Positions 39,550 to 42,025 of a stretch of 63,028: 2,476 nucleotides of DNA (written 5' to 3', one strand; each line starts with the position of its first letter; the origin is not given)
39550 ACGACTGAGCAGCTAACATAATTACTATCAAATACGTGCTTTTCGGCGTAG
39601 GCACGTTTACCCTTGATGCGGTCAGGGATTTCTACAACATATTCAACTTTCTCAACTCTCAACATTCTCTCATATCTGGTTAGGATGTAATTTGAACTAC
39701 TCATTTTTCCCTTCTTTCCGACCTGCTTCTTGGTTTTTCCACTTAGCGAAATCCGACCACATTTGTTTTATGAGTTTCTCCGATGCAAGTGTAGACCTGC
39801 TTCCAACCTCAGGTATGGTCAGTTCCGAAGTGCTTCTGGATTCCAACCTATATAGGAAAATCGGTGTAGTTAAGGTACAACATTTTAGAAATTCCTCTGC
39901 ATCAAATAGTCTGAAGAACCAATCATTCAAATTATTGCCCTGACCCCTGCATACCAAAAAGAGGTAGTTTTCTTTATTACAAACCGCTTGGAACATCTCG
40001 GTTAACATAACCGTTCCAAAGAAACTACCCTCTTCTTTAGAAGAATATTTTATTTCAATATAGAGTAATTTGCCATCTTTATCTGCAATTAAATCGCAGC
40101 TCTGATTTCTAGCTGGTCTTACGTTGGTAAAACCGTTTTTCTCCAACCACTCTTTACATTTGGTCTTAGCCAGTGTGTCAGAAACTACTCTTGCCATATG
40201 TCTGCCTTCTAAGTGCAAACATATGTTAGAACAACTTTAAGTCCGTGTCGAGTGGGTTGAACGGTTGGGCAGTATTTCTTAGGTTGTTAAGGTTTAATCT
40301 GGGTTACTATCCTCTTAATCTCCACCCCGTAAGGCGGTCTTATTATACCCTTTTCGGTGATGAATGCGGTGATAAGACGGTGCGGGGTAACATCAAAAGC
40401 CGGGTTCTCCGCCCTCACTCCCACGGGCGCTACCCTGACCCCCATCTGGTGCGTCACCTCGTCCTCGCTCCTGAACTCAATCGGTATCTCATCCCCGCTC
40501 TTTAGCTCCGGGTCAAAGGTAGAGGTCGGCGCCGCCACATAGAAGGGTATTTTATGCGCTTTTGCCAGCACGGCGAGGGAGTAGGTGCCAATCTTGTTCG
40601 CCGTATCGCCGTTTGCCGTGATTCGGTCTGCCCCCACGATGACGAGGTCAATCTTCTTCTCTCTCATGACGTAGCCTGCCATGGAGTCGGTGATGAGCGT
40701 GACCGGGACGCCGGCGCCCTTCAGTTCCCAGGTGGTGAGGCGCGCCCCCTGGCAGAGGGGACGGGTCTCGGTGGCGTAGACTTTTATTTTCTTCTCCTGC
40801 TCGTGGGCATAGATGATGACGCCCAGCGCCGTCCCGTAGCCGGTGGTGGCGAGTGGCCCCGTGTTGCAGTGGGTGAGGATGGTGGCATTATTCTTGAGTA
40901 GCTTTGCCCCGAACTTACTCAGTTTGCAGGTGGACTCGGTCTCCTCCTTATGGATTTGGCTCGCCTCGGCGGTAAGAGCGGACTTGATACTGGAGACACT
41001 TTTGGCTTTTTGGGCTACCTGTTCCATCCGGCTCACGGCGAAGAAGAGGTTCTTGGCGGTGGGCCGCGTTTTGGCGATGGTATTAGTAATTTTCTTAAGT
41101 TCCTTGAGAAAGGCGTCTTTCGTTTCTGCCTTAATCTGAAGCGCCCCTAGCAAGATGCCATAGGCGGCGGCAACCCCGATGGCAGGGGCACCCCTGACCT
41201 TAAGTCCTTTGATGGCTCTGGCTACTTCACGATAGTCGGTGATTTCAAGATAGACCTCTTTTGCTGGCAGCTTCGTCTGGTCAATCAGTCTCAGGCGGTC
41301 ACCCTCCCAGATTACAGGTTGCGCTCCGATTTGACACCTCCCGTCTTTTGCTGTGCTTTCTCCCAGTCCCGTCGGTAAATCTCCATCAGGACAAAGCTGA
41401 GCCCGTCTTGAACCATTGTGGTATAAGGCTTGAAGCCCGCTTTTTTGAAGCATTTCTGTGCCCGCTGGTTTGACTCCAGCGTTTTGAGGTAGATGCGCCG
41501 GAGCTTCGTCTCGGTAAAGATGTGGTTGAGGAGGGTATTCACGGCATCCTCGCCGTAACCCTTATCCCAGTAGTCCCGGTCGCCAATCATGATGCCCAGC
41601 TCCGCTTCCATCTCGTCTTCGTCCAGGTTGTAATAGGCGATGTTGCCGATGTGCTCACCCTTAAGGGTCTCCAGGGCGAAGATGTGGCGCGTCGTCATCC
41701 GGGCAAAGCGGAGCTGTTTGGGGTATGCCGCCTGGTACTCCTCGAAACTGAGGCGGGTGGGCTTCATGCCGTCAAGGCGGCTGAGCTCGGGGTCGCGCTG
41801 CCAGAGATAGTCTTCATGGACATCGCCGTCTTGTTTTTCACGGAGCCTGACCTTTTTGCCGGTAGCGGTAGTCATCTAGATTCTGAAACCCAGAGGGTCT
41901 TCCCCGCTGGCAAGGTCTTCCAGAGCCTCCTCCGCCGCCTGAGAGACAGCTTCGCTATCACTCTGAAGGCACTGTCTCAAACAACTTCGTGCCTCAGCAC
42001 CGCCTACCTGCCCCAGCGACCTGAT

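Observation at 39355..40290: AT-rich two-gene cassette (PD-(D/E)xK nuclease-like protein plus 70-aa partner) inserted between mtnP and mtnA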

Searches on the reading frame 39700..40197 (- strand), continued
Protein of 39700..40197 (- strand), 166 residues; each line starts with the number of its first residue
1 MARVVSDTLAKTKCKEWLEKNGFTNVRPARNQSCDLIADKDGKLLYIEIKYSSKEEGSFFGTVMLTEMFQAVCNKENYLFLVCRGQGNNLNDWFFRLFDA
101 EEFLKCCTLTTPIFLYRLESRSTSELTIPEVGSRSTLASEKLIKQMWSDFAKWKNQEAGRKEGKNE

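Call 30: fold_search(model_id=the predicted structure, library=pdb)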
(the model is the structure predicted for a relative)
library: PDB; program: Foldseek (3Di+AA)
matches with E <= 10: 363; with E <= 0.001: 9
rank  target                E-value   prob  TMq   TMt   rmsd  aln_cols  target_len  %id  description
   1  2wcw_B                3.8e-04  1.00  0.45  0.58   3.7       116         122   18  1.6A resolution structure of Archaeoglobus fulgidus Hjc, a Holliday junction resolvase from an archaeal hyperthermophi (released 2009-03-24)
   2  1gef_B                4.3e-04  1.00  0.42  0.56   5.6       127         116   21  Crystal structure of the archaeal holliday junction resolvase HJC (released 2001-03-21)
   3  1gef_A                6.3e-04  1.00  0.37  0.49   5.5       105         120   23  Crystal structure of the archaeal holliday junction resolvase HJC (released 2001-03-21)
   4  1gef_E                7.1e-04  1.00  0.38  0.51   5.5       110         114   24  Crystal structure of the archaeal holliday junction resolvase HJC (released 2001-03-21)
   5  2wj0_A                8.0e-04  1.00  0.45  0.57   3.6       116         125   16  Crystal structures of Holliday junction resolvases from Archaeoglobus fulgidus bound to DNA substrate (released 2009-05-26)
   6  9qcc_M                8.0e-04  1.00  0.42  0.20   5.1       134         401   14  Activated XauSPARDA filament assembly with bound dsDNA substrate (released 2025-12-17)
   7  2wcw_D                8.5e-04  1.00  0.44  0.56   3.7       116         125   17  1.6A resolution structure of Archaeoglobus fulgidus Hjc, a Holliday junction resolvase from an archaeal hyperthermophi (released 2009-03-24)
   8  2wcw_A                9.0e-04  1.00  0.47  0.59   3.5       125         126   14  1.6A resolution structure of Archaeoglobus fulgidus Hjc, a Holliday junction resolvase from an archaeal hyperthermophi (released 2009-03-24)
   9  5tgx_A                9.6e-04  1.00  0.44  0.35   7.6       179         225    7  Restriction/modification system-Type II R-SwaI complexed with partially cleaved DNA (released 2016-12-21)
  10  2wcz_B                1.2e-03  1.00  0.41  0.57   3.9       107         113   20  1.6A resolution structure of Archaeoglobus fulgidus Hjc, a Holliday junction resolvase from an archaeal hyperthermophi (released 2009-03-24)
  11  1kc6_A                1.2e-03  0.99  0.36  0.26   8.2       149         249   14  HincII Bound to Cognate DNA (released 2001-12-07)
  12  3e42_A                1.3e-03  0.99  0.35  0.26   8.0       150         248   15  Q138F HincII bound to GTCGAC and Ca2+ (cocrystallized) (released 2008-08-26)
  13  1tw8_A                1.3e-03  0.98  0.35  0.25   8.2       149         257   15  HincII bound to Ca2+ and cognate DNA GTCGAC (released 2004-08-10)
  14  2eo0_A                1.5e-03  1.00  0.38  0.46   4.3       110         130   14  Crystal Structure of Holliday Junction Resolvase ST1444 (released 2007-10-02)
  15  5tgq                  1.5e-03  0.99  0.40  0.32   8.2       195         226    7  Restriction-modification system Type II R.SwaI, DNA free (released 2016-12-21)
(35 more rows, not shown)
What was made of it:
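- On PD-(D/E)xK nuclease superfamily: The top Foldseek PDB matches are Hjc, SPARDA nuclease domains, SwaI, HincII and EcoRV, with probability 0.95-1.0 (call 30).
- The best structural matches include restriction enzymes and the SPARDA effector nuclease (call 30).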

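Call 36: find_encoding_contigs(protein=P0120, flank=4000, max_places=3)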
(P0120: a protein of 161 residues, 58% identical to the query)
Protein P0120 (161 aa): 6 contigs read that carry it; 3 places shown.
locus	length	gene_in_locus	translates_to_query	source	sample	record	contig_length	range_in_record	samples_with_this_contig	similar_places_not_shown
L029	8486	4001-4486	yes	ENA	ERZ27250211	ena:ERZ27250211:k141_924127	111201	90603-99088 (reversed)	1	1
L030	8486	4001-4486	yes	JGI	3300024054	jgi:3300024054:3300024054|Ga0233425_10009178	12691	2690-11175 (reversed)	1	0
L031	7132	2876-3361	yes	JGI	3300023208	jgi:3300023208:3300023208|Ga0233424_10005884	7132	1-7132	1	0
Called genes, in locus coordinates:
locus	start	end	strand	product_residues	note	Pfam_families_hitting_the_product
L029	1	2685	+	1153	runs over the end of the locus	PF08471:Ribonuc_red_2_N, PF02867:Ribonuc_red_lgC, PF12637:TSCPD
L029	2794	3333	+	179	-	PF01923:Cob_adeno_trans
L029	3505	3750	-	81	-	-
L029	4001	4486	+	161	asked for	-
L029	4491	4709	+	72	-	-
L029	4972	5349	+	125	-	-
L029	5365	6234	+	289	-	PF12705:PDDEXK_1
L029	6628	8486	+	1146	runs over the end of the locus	PF04563:RNA_pol_Rpb2_1, PF04561:RNA_pol_Rpb2_2, PF04565:RNA_pol_Rpb2_3, PF10385:RNA_pol_Rpb2_45, PF00562:RNA_pol_Rpb2_6, PF04560:RNA_pol_Rpb2_7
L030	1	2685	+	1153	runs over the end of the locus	PF08471:Ribonuc_red_2_N, PF02867:Ribonuc_red_lgC, PF12637:TSCPD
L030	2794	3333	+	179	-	PF01923:Cob_adeno_trans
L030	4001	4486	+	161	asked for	-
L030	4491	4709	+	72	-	-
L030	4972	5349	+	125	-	-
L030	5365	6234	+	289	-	PF12705:PDDEXK_1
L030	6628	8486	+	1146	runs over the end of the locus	PF04563:RNA_pol_Rpb2_1, PF04561:RNA_pol_Rpb2_2, PF04565:RNA_pol_Rpb2_3, PF10385:RNA_pol_Rpb2_45, PF00562:RNA_pol_Rpb2_6, PF04560:RNA_pol_Rpb2_7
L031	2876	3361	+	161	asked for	-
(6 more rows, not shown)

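Call 37: find_encoding_contigs(protein=P0092, flank=4000, max_places=3)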
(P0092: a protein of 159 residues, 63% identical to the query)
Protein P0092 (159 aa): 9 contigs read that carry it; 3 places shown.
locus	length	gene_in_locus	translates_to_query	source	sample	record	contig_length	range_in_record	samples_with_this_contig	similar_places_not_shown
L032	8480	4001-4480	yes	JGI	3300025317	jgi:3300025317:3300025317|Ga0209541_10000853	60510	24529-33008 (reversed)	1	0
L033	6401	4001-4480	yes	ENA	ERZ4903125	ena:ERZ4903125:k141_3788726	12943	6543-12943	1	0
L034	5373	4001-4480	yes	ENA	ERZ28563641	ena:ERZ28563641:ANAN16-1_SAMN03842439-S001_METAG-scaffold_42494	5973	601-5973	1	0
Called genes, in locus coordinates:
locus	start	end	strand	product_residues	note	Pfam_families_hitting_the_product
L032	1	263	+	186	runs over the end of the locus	-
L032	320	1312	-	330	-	-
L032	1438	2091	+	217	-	PF01712:dNK, PF13238:AAA_18 (faint)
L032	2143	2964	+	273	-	PF23023:Anti-Pycsar_Apyc1 (weak), PF12706:Lactamase_B_2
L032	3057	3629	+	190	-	PF00578:AhpC-TSA, PF08534:Redoxin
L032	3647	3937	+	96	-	-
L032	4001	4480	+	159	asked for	-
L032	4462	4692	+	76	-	-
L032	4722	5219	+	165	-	PF01555:N6_N4_Mtase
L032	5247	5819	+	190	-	PF00081:Sod_Fe_N (weak), PF02777:Sod_Fe_C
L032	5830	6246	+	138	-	PF07291:MauE (weak)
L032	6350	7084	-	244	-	PF18400:Thioredoxin_12 (faint), PF13098:Thioredoxin_2 (weak), PF13462:Thioredoxin_4, PF01323:DSBA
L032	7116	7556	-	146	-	-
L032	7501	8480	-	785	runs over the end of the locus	PF01588:tRNA_bind, PF03483:B3_4, PF03484:B5, PF17759:tRNA_synthFbeta, PF03147:FDX-ACB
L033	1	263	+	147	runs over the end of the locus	-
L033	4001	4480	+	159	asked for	-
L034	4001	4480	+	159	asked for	-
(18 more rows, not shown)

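Call 61: find_related_loci(query=A2, collection=viral_contigs, flank=5000)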
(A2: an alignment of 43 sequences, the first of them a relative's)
Query A2 (166 aa) in viral_contigs; peptide patterns used: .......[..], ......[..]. (x = any residue, [..] = any of these).
10 stretches matched a pattern, but none encodes a relative of the query by tblastn (E <= 1e-3).

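Call 62: search_dna_similar(query=window:39700-40197:-, collection=phages, mode=protein, max_evalue=0.01)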
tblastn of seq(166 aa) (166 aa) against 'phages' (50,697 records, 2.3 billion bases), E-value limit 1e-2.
No match.

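Call 63: search_dna_similar(query=window:39700-40197:-, collection=plasmids, mode=protein, max_evalue=0.01)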
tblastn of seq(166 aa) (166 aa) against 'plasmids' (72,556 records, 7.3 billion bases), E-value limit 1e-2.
No match.
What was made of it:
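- The family is absent from phage, plasmid and viral-contig collections (calls 61-63), where addiction modules are often found.
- Tried and rejected: The nuclease was absent from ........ phages, PLSDB plasmids and IMG/VR (calls 61-63).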

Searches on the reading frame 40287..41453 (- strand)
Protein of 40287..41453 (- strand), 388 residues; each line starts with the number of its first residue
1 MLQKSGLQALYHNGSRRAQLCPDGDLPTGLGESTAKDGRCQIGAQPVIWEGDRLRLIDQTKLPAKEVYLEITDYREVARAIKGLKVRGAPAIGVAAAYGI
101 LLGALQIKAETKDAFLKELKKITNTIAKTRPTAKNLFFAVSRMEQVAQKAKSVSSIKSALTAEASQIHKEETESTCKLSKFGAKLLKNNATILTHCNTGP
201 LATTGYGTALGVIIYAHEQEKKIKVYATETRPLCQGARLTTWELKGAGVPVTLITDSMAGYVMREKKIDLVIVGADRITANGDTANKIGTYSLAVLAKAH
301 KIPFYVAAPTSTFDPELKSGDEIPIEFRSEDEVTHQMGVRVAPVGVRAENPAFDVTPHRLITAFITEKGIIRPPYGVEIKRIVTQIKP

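Call 4: search_protein_families(library=pfam, proteins=[window:40287-41453:-], max_evalue=1)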
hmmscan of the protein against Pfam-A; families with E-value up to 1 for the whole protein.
window:40287-41453:- (388 aa): 1 family
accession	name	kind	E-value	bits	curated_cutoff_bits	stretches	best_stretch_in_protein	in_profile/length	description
PF01008.23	IF-2B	-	2.2e-94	316.3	22.4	1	85-373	1-280/280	Initiation factor 2 subunit family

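Call 68: search_protein_families(library=ncbifam, proteins=[window:40287-41453:-], max_evalue=0.00001)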
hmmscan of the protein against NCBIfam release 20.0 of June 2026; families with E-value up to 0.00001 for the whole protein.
window:40287-41453:- (388 aa): 8 families
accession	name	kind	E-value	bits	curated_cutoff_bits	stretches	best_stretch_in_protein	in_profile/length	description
NF004326.0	PRK05720.1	subfamily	8.7e-140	465.5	271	1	45-384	11-353/358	s-methyl-5-thioribose-1-phosphate isomerase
TIGR00512.1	salvage_mtnA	equivalog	6.7e-134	446.1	279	1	46-372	2-334/335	S-methyl-5-thioribose-1-phosphate isomerase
TIGR00524.1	eIF-2B_rel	subfamily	1.1e-120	402.4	185.85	1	71-373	1-303/303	S-methyl-5-thioribose-1-phosphate isomerase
NF004700.0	PRK06036.1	equivalog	1.3e-116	389.4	528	1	48-378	5-335/339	S-methyl-5-thioribose-1-phosphate isomerase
NF004436.0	PRK05772.1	equivalog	4.5e-102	342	521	1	45-384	17-362/363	S-methyl-5-thioribose-1-phosphate isomerase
TIGR00511.1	ribulose_e2b2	equivalog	8.1e-68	228.9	314.1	1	75-376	3-291/301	ribose 1,5-bisphosphate isomerase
NF006210.0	PRK08335.1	equivalog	4.1e-31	108.3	339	1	75-375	7-273/275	translation initiation factor IF-2B subunit alpha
NF004994.0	PRK06372.1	equivalog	1.9e-15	56.9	249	1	218-373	105-248/253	translation initiation factor IF-2B subunit delta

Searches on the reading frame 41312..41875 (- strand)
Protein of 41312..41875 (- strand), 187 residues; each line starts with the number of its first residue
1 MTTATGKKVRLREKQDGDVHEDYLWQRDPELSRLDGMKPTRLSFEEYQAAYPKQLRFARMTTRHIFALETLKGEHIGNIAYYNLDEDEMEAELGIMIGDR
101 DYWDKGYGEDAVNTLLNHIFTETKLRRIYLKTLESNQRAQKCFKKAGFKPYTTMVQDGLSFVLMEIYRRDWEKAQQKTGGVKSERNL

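Call 68: search_protein_families(library=ncbifam, proteins=[window:41312-41875:-], max_evalue=0.00001)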
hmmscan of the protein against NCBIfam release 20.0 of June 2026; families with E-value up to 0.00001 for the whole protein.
window:41312-41875:- (187 aa): 5 families
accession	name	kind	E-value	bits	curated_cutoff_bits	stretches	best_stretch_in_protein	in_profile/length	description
TIGR04431.1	N6_acetyl_AAC6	equivalog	4.7e-08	32.9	260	1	96-175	102-181/184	AacA4 family aminoglycoside N(6')-acetyltransferase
NF012165.0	AAC_6p_set_A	equivalog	2.1e-07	30.8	280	1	96-174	95-173/177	aminoglycoside 6'-N-acetyltransferase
NF000225.3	AAC_6p_Strep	exception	4.1e-07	30.1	250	1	70-154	46-130/156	aminoglycoside 6'-N-acetyltransferase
TIGR01575.1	rimI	equivalog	7.3e-07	29.4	86.4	1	48-150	16-114/132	ribosomal protein S18-alanine N-acetyltransferase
NF000431.1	AAC_6p_Ian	exception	2.8e-06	27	400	1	91-151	94-154/190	aminoglycoside N-acetyltransferase AAC(6')-Ian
